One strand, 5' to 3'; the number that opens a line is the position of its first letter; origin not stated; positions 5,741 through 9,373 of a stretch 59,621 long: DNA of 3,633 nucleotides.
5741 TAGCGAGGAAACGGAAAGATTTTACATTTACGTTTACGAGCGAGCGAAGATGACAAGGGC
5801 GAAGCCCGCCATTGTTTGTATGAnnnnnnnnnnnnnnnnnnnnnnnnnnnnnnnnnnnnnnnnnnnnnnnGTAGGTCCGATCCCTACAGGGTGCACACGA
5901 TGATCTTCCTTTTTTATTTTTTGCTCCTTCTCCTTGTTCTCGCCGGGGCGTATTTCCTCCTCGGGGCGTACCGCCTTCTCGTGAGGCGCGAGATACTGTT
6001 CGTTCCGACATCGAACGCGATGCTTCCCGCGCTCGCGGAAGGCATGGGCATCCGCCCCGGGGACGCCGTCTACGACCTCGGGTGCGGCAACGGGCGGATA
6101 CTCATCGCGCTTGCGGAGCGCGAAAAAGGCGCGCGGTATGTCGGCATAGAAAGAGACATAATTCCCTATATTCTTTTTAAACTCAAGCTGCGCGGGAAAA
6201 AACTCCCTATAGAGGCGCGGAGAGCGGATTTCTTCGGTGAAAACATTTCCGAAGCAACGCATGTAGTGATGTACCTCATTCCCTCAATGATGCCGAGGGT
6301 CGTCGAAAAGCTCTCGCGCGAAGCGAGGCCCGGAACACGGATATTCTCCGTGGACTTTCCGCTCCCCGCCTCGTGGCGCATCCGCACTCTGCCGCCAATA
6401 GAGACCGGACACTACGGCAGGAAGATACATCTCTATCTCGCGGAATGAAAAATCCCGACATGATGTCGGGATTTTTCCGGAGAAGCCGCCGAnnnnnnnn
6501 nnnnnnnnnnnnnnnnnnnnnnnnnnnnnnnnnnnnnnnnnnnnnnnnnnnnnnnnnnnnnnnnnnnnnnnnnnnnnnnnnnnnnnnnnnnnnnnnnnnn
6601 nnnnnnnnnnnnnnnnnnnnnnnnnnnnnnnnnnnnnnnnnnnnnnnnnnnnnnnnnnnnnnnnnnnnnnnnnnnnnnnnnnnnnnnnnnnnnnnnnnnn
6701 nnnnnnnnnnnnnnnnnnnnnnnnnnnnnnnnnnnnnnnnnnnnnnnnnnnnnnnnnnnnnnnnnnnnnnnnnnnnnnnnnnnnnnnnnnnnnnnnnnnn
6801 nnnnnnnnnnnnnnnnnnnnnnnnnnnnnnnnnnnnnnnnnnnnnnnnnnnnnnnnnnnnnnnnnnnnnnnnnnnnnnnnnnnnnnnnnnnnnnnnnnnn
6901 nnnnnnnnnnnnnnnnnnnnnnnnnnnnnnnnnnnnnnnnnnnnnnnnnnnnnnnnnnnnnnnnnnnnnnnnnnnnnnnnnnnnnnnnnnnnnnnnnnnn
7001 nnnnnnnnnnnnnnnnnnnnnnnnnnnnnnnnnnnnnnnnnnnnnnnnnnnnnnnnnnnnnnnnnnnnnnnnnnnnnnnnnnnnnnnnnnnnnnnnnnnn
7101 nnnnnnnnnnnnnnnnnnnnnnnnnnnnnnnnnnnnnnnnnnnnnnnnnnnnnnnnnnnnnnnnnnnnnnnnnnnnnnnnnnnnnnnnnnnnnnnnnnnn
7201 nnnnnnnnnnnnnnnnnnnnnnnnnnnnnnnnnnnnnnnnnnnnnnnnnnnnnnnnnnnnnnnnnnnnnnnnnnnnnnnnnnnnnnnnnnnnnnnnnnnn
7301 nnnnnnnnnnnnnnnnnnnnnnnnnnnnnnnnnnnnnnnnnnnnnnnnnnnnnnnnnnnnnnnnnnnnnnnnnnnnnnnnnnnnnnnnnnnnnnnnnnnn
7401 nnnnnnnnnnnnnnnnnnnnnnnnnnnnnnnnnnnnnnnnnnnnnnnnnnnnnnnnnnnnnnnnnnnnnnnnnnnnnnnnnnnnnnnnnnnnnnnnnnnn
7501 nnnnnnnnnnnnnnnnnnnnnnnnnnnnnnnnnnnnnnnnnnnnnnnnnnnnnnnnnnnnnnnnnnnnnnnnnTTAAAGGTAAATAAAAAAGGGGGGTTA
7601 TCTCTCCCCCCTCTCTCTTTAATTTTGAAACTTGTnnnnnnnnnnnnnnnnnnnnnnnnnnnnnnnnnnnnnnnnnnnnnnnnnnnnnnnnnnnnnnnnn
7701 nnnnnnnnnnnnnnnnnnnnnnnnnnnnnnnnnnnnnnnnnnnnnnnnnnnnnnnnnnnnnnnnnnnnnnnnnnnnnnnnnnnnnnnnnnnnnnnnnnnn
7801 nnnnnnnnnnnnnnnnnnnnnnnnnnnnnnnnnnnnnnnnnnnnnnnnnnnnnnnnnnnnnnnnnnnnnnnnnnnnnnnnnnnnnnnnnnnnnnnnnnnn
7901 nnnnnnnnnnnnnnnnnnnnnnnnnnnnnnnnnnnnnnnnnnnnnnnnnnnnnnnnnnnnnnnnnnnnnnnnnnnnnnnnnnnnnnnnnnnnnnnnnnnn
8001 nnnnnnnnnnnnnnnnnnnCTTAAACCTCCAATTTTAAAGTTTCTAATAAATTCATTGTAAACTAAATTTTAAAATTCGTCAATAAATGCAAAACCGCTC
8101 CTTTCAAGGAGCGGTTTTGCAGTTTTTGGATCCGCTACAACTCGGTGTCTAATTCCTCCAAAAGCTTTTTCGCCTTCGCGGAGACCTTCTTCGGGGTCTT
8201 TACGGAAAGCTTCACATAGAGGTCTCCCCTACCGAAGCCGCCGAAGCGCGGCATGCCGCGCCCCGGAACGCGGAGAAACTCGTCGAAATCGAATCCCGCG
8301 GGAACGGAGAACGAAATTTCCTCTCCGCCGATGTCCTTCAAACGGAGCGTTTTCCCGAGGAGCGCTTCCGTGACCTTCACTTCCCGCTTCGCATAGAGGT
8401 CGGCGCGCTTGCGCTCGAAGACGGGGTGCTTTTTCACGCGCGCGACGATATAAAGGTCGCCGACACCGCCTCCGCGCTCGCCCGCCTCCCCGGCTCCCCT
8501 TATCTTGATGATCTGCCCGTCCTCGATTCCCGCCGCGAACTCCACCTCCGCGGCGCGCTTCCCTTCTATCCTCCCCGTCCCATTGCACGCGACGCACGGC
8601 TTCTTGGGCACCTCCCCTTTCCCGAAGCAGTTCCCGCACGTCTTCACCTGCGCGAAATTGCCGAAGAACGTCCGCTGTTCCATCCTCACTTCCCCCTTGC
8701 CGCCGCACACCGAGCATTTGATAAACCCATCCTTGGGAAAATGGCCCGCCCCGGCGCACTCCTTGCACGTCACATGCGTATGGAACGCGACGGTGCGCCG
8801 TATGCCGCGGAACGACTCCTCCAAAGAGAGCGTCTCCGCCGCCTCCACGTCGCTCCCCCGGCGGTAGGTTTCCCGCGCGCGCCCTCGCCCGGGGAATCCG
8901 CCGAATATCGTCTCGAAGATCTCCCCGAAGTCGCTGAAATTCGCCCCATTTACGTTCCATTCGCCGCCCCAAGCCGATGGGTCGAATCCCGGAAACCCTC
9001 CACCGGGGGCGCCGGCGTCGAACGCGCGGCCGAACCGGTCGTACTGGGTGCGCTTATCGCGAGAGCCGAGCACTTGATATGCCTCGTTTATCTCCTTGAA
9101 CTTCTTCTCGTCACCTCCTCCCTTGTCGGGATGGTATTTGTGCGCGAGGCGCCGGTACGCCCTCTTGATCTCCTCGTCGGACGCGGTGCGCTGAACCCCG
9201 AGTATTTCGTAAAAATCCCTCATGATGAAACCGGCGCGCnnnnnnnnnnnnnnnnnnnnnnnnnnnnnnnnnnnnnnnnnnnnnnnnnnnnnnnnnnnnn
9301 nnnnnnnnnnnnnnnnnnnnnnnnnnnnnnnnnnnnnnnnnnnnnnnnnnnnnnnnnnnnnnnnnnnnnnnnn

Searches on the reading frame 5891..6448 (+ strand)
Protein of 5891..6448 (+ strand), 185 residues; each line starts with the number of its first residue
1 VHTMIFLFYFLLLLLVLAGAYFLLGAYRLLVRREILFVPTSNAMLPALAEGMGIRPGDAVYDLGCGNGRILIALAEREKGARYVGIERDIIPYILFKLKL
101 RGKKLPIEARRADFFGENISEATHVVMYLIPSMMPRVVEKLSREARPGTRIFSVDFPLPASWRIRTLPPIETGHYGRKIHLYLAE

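Call 64: search_protein_families(library=pfam, proteins=[window:5891-6448:+], max_evalue=0.001)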
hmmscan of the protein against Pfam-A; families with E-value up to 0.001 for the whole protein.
window:5891-6448:+ (185 aa): 3 families
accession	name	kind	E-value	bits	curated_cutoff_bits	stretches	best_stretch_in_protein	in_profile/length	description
PF13847.12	Methyltransf_31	-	4e-06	27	27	1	55-88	2-36/145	Methyltransferase domain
PF13649.12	Methyltransf_25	-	0.00027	22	27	1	60-119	1-60/97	Methyltransferase domain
PF07021.18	MetW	-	0.00028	21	21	1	54-89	11-45/193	Methionine biosynthesis protein MetW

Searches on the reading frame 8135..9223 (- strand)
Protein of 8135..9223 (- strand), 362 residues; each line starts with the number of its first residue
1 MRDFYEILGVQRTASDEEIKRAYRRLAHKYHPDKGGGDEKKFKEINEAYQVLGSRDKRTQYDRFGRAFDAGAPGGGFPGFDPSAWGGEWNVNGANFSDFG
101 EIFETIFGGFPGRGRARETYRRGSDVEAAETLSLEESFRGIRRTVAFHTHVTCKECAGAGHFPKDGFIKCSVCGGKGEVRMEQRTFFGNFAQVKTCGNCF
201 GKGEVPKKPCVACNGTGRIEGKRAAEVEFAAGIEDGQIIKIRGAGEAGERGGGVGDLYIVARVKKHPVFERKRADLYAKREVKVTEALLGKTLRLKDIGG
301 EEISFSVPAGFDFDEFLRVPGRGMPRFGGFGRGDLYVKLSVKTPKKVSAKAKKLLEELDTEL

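Call 80: search_protein_families(library=pfam, proteins=[window:8135-9223:-], max_evalue=0.00001)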
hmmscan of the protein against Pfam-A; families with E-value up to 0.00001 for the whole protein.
window:8135-9223:- (362 aa): 3 families
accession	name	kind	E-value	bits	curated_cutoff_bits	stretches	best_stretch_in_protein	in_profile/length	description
PF01556.23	DnaJ_C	-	2.9e-36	125.2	26.6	1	128-344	3-152/152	DnaJ C terminal domain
PF00226.36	DnaJ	-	3.9e-25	88.2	27.8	1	3-62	1-63/63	DnaJ domain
PF00684.25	DnaJ_CXXCXGXG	-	4.5e-13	49.7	32.7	1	153-217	1-65/65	DnaJ central domain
